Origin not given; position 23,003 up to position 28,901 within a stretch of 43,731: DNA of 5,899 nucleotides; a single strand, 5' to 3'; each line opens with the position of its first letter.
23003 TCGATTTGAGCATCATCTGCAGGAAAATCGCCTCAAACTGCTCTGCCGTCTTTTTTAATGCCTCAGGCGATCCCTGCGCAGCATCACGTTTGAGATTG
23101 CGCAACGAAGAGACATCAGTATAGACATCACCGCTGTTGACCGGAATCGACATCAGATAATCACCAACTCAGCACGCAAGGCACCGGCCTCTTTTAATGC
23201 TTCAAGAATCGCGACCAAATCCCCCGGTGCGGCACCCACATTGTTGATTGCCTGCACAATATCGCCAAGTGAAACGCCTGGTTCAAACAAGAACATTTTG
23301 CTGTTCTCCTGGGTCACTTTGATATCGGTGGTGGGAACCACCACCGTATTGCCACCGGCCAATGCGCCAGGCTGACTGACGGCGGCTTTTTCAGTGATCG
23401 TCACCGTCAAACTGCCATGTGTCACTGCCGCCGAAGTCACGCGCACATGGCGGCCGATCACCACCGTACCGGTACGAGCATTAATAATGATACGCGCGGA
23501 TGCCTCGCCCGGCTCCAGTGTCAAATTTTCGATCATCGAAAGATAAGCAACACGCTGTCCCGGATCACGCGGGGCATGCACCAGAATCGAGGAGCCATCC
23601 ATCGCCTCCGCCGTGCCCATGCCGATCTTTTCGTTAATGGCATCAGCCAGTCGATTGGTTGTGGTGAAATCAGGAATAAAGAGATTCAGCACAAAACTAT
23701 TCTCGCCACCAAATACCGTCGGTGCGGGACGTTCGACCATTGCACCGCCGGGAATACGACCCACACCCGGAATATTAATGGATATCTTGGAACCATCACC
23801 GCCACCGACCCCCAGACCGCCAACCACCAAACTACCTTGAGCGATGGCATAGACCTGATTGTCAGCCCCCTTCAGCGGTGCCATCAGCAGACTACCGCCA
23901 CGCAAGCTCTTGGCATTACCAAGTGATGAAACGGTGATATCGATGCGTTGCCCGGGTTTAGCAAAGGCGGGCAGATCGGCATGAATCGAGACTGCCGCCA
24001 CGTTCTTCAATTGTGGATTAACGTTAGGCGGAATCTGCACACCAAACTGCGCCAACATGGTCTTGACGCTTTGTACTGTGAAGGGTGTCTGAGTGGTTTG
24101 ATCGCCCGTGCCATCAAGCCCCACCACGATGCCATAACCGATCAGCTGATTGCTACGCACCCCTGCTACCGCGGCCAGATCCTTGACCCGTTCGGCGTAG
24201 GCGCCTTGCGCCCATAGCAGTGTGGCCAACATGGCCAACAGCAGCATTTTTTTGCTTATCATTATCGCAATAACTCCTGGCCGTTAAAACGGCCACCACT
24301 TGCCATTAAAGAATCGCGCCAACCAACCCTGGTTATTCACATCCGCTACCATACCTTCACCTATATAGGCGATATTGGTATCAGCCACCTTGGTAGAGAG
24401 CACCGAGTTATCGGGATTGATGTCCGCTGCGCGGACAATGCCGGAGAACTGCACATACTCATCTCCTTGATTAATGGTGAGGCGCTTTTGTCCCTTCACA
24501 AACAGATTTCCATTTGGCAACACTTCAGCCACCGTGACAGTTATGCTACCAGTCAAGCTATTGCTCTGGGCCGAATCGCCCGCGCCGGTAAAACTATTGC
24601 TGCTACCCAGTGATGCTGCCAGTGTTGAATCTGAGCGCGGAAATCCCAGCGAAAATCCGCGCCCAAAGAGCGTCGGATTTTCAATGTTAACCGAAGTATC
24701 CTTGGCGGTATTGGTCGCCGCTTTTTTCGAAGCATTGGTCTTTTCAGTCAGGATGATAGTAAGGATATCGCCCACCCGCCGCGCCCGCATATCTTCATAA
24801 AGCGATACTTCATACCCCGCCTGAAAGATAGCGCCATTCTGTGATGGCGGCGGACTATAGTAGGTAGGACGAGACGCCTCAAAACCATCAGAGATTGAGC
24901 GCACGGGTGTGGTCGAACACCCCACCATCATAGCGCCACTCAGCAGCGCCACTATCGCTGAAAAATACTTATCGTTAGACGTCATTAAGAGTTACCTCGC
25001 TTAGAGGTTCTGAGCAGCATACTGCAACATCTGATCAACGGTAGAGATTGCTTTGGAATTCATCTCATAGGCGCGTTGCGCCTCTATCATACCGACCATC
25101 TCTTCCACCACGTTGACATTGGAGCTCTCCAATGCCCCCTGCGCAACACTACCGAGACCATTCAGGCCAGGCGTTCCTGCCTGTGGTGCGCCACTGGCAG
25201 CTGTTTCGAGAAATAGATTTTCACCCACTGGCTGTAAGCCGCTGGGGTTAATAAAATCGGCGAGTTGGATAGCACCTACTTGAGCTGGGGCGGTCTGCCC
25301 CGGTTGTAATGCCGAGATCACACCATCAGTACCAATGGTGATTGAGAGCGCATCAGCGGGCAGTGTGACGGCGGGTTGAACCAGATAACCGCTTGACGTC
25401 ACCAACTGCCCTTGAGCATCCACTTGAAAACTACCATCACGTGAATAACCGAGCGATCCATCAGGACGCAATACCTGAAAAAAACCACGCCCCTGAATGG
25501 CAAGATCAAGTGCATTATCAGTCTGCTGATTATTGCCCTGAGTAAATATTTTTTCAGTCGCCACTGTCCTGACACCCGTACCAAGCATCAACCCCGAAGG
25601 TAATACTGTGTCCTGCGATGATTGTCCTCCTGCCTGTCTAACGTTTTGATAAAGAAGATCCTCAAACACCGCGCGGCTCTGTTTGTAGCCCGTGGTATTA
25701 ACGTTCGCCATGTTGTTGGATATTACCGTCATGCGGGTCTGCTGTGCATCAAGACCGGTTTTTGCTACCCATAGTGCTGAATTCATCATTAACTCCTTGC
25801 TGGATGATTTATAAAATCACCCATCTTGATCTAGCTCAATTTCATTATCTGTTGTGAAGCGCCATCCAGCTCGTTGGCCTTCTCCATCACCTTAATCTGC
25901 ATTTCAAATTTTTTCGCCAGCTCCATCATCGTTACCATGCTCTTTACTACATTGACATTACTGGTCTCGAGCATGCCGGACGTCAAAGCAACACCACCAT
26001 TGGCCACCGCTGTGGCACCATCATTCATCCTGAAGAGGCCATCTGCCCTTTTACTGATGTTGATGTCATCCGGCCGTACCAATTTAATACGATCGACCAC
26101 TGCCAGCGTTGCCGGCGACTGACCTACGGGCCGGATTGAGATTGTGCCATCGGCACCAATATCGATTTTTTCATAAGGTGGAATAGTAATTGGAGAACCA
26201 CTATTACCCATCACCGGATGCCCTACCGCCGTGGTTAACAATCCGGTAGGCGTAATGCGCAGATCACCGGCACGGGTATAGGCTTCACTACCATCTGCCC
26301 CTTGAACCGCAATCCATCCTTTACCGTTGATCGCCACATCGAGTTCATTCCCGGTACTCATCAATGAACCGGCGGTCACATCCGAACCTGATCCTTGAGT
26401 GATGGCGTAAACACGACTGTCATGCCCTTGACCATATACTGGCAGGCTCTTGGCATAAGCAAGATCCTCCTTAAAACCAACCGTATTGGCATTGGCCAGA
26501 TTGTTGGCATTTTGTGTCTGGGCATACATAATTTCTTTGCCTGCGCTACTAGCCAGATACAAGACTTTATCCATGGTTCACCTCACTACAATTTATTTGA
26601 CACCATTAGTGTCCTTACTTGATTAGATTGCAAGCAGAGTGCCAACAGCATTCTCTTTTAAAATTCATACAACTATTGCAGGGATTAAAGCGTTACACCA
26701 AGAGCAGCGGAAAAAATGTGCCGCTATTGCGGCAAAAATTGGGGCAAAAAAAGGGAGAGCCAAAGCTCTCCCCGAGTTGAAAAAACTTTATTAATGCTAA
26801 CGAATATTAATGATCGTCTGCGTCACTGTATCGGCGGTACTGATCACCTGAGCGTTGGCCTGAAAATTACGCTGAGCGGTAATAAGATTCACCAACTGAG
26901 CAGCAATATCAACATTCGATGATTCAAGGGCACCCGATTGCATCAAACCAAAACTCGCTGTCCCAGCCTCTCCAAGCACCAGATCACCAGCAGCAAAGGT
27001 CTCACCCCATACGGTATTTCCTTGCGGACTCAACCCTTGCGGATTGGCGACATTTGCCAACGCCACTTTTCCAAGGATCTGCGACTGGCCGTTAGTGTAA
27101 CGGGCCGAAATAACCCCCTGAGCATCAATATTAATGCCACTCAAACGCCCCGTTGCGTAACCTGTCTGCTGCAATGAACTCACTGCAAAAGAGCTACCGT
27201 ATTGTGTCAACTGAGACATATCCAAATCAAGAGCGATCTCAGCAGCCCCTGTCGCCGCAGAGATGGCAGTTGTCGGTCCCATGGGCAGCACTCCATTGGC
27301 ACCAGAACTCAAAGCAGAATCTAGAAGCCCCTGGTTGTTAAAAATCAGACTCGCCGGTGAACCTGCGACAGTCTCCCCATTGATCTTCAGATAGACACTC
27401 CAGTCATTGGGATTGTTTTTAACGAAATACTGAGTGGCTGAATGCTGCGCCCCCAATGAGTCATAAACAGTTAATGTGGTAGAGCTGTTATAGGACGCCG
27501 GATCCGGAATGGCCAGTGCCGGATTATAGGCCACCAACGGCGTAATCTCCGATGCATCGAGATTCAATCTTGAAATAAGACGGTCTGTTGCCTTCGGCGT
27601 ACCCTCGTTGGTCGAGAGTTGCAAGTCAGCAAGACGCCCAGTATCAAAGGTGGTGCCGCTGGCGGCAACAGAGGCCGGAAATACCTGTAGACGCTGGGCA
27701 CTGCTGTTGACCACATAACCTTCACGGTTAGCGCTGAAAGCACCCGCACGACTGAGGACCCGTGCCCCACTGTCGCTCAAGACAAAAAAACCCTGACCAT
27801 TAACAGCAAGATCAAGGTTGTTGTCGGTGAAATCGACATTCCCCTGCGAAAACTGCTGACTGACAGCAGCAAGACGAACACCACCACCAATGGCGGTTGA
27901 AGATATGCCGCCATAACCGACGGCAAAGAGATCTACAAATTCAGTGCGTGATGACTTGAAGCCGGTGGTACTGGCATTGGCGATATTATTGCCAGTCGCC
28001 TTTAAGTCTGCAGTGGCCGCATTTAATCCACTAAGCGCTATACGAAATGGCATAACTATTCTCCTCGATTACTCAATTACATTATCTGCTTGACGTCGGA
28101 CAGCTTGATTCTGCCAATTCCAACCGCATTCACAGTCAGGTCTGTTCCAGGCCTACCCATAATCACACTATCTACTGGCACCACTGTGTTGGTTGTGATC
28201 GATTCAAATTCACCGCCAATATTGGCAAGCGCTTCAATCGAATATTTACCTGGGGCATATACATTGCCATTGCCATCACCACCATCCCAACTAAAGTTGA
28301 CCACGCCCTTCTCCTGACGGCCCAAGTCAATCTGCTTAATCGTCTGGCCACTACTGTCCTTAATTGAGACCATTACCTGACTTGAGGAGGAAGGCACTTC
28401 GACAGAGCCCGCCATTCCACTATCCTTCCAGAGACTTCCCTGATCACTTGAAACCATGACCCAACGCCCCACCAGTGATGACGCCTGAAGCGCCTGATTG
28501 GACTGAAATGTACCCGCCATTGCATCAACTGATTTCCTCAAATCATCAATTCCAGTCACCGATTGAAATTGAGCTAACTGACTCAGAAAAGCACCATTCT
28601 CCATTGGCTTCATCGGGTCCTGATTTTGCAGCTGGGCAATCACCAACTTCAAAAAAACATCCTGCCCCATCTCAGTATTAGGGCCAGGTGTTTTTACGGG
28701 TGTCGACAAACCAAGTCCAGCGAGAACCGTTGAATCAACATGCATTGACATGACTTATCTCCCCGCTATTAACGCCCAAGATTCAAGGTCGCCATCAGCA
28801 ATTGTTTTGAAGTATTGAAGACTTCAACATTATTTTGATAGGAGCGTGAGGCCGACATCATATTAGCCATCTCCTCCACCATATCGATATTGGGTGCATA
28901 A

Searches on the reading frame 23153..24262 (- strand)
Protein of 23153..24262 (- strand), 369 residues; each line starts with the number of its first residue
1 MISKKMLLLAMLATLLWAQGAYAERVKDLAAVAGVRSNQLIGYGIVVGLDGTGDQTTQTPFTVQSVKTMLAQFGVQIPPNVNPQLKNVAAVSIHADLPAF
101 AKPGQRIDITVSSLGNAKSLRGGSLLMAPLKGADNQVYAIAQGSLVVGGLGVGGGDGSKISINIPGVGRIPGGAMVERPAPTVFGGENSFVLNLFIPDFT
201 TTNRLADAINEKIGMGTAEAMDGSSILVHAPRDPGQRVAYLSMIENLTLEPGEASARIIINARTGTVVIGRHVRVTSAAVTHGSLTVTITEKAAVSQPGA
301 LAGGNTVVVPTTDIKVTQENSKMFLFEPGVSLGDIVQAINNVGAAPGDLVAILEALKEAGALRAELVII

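Call 5: search_protein_families(library=pfam, proteins=[window:23153-24262:-])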
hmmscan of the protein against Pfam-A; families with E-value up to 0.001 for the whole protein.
window:23153-24262:- (369 aa): 1 family
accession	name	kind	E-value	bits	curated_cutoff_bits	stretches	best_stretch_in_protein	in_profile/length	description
PF02119.21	FlgI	-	3.9e-139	463.8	25.3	1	25-368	1-343/343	Flagellar P-ring protein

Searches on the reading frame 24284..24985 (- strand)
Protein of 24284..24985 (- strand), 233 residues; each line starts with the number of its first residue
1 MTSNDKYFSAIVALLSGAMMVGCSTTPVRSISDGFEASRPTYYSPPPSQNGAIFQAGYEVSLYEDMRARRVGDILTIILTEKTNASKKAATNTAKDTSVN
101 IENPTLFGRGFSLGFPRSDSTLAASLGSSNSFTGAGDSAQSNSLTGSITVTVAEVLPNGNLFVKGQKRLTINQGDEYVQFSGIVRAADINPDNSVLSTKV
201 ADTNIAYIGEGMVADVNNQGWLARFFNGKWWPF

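Call 5: search_protein_families(library=pfam, proteins=[window:24284-24985:-])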
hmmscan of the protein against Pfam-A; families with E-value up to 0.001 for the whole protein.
window:24284-24985:- (233 aa): 1 family
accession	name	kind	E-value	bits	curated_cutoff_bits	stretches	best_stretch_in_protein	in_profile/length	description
PF02107.21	FlgH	-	9e-62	208.2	27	1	48-232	2-172/172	Flagellar L-ring protein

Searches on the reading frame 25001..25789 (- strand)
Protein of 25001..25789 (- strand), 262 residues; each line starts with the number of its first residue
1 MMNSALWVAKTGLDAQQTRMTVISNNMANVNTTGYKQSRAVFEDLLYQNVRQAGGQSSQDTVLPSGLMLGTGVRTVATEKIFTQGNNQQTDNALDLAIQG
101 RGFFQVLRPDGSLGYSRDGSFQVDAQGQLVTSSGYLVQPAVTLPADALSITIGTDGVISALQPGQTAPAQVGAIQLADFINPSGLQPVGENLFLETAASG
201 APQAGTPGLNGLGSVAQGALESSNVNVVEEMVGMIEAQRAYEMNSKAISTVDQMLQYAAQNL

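Call 5: search_protein_families(library=pfam, proteins=[window:25001-25789:-])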
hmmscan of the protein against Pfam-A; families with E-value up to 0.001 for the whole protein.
window:25001-25789:- (262 aa): 3 families
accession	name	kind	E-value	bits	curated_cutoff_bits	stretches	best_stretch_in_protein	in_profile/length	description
PF22692.1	LlgE_F_G_D1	-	3.7e-27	94.7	27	1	97-160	1-64/64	Flagellar hook protein FlgE/F/G D1 domain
PF06429.18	Flg_bbr_C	-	9e-23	80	23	1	216-260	1-45/46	Flagellar basal body rod FlgEFG protein C-terminal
PF00460.25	Flg_bb_rod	-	1e-10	41.7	20.7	1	8-36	3-31/31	Flagella basal body rod protein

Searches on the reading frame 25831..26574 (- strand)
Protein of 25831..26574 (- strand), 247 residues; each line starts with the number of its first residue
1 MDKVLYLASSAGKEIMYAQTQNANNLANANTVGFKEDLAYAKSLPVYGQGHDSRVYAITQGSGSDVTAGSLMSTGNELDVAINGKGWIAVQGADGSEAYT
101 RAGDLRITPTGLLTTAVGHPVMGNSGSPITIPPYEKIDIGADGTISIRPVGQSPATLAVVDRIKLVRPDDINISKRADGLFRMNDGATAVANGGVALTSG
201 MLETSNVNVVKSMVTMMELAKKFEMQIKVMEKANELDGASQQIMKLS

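Call 5: search_protein_families(library=pfam, proteins=[window:25831-26574:-])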
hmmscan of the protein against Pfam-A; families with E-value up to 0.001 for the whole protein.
window:25831-26574:- (247 aa): 2 families
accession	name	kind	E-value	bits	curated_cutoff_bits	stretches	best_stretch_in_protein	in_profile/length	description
PF22692.1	LlgE_F_G_D1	-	3.2e-15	56.5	27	1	81-146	1-63/64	Flagellar hook protein FlgE/F/G D1 domain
PF06429.18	Flg_bbr_C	-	1e-13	51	23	1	199-242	2-45/46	Flagellar basal body rod FlgEFG protein C-terminal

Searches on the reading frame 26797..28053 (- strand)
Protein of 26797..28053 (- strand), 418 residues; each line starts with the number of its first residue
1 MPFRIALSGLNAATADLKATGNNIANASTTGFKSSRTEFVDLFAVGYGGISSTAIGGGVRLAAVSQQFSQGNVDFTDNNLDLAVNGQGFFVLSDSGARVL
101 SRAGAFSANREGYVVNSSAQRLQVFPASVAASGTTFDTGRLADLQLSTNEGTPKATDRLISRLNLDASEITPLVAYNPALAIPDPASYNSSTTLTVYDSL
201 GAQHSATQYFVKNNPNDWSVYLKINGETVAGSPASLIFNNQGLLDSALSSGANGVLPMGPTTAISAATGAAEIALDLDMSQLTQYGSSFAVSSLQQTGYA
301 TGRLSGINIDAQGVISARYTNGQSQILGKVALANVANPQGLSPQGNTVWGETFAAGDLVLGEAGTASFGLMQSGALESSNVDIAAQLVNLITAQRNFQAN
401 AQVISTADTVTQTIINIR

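Call 6: search_protein_families(library=pfam, proteins=[window:26797-28053:-])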
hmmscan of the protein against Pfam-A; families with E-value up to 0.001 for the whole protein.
window:26797-28053:- (418 aa): 4 families
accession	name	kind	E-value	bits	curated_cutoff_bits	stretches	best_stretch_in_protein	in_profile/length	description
PF07559.19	FlgE_D2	-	1.1e-27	97.7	22.7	1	164-299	1-142/142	Flagellar basal body protein FlaE D2 domain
PF06429.18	Flg_bbr_C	-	3.1e-17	62.2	23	1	372-417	1-46/46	Flagellar basal body rod FlgEFG protein C-terminal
PF00460.25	Flg_bb_rod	-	3.3e-08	33.8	20.7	1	3-33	1-31/31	Flagella basal body rod protein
PF22692.1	LlgE_F_G_D1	-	3.8e-07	30.6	27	1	83-124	1-43/64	Flagellar hook protein FlgE/F/G D1 domain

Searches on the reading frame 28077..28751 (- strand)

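Call 6: search_protein_families(library=pfam, proteins=[window:28077-28751:-])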
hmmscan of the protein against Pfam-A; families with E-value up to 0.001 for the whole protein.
window:28077-28751:- (224 aa): 3 families
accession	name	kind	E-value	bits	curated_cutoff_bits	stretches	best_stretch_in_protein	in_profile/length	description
PF13860.13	FlgD_ig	-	4e-20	72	27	1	109-177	6-76/79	FlgD Ig-like domain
PF03963.19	FlgD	-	1.6e-19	70.3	27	1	24-76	22-74/75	Flagellar hook capping protein - N-terminal region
PF13861.12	FLgD_tudor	-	4.2e-11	43.3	26.9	1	85-221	1-58/58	FlgD Tudor-like domain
